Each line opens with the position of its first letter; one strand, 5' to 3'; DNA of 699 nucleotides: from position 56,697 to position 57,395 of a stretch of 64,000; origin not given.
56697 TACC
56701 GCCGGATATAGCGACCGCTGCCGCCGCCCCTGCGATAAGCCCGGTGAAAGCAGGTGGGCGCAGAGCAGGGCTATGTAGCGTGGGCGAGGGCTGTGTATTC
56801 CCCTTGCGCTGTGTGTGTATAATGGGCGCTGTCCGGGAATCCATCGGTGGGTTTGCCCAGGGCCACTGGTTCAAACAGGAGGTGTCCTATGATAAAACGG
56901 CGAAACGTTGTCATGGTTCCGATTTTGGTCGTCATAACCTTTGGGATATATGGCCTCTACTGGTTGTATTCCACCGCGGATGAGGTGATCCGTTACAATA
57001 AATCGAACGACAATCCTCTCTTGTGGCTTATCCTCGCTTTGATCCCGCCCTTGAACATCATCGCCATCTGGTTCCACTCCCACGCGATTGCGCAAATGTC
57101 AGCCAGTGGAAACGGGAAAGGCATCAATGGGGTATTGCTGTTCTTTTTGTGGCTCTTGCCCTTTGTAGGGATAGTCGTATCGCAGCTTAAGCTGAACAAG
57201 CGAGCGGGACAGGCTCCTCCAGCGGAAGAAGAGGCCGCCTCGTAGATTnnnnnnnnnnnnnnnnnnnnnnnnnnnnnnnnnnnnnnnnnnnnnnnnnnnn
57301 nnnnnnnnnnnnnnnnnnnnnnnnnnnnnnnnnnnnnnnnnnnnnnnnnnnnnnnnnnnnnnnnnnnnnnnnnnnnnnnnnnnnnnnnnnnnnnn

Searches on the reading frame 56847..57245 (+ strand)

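Call 62: search_protein_families(library=pfam, proteins=[window:56847-57245:+], max_evalue=0.001)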
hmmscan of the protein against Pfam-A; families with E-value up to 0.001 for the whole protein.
window:56847-57245:+ (132 aa): 1 family
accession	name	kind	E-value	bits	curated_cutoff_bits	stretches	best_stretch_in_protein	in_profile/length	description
PF14018.11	DUF4234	-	2.9e-10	40.6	25.3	1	19-75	1-54/70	Domain of unknown function (DUF4234)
